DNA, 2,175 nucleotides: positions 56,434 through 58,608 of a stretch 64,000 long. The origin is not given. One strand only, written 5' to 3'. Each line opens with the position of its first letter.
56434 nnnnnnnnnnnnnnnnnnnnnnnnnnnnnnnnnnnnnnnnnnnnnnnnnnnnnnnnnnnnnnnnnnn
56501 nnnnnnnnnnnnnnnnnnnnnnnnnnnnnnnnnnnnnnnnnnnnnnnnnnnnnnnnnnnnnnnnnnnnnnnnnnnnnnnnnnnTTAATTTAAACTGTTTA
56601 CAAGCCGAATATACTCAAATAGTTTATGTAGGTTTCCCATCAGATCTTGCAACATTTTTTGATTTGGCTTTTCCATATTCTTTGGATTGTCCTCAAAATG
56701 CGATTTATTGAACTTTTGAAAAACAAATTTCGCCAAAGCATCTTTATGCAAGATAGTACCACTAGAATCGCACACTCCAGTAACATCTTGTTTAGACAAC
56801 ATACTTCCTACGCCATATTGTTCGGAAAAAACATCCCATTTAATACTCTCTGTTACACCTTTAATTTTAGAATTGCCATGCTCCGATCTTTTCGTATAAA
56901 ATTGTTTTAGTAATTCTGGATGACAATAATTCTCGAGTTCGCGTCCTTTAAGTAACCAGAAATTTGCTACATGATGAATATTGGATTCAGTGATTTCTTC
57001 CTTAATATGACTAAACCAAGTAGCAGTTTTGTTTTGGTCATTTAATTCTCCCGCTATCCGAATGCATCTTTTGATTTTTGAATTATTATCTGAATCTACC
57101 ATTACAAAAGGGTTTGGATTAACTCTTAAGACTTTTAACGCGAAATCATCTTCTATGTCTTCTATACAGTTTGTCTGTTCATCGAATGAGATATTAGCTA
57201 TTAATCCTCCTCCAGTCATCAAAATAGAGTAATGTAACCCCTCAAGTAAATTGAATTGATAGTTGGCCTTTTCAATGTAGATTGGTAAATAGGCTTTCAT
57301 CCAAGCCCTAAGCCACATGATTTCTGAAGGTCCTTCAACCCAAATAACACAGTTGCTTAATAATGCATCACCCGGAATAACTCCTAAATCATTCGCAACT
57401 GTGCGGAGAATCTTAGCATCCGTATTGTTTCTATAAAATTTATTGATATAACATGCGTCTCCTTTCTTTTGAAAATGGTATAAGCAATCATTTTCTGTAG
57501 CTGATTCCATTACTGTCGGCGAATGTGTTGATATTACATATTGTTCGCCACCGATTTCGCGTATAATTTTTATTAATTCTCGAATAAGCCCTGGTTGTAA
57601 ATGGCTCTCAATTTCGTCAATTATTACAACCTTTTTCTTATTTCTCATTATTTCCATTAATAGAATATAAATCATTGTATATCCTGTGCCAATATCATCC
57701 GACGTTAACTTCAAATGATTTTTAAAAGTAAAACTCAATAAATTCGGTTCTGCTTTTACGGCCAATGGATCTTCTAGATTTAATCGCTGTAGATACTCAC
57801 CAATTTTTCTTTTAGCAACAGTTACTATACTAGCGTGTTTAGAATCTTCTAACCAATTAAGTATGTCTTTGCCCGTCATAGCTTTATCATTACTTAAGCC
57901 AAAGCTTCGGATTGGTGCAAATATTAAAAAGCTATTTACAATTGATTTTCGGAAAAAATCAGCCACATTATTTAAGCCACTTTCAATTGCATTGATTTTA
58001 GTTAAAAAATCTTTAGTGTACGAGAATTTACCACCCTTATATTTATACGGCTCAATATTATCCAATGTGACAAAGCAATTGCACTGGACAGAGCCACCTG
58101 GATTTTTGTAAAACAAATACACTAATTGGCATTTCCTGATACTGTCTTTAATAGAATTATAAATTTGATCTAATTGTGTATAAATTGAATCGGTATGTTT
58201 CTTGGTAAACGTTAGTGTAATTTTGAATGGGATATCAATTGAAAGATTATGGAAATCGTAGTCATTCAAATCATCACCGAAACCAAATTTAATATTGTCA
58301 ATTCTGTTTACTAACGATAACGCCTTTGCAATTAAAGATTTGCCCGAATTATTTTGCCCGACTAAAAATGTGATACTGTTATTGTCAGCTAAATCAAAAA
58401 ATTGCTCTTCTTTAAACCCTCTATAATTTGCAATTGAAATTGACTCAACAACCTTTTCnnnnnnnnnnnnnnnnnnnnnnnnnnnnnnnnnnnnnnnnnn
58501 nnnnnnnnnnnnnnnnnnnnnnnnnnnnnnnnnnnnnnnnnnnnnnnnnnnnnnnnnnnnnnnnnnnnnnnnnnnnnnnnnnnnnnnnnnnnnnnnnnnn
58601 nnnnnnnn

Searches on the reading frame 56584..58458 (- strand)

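Call 89: search_protein_families(library=pfam, proteins=[window:56584-58458:-], max_evalue=0.001)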
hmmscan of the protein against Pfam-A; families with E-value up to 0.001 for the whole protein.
window:56584-58458:- (624 aa): 4 families
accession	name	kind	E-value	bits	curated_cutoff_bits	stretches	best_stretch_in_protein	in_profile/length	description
PF13304.12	AAA_21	-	5.3e-17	63.3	27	2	254-318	236-304/304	AAA domain, putative AbiEii toxin, Type IV TA system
PF13175.12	AAA_15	-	8e-14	52.5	32.1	2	4-153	3-140/374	AAA ATPase domain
PF02463.25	SMC_N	-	2.4e-08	34.1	40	0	4-48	2-45/220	RecF/RecN/SMC N terminal domain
PF13476.12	AAA_23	-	0.00038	21.6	27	1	6-100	1-87/201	AAA domain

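Call 91: search_protein_families(library=padloc, proteins=[window:56584-58458:-], max_evalue=0.001)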
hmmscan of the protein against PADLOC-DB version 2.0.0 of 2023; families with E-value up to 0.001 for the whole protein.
window:56584-58458:- (624 aa): 110 families (the best 25 are shown)
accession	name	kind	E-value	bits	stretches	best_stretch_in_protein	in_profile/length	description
PDLC04168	GajA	-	3.9e-20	70.1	2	267-389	269-385/570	-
PDLC02980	AriA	-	1.3e-19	69.3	2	150-318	143-304/304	-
PDLC00067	GajA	-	2e-19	67.5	2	276-393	306-421/604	AAA ATPase domain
PDLC02335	AbiLi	-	1e-18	65.5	1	6-334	52-255/326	AbiLi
PDLC00069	GajA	-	1.6e-17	61.2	2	4-94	3-92/687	AAA ATPase domain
PDLC00094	GajA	-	2.1e-17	60.8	2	272-384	298-408/569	AAA ATPase domain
PDLC02915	ATPase-Toprim_I-B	-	4.6e-17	60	2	264-380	242-360/623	-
PDLC00091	GajA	-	4.8e-17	60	2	274-471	296-476/627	AAA ATPase domain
PDLC00066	GajA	-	3.2e-16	57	1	276-481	280-467/567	AAA ATPase domain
PDLC02913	ATPase_I-A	-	1.2e-15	55.6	2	277-348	366-439/508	-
PDLC00271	PtuA1|PtuA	-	3.6e-15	54.4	2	275-345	279-349/421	AAA ATPase domain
PDLC03878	NsnB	-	5e-15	54.1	1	5-320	3-284/345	-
PDLC02358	Old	-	6.4e-15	52.9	2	4-81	4-69/578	Old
PDLC02979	AriA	-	4.7e-14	51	2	5-106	4-121/373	-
PDLC00295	PtuA1|PtuA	-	5.5e-14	50.1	1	274-355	290-372/451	AAA ATPase domain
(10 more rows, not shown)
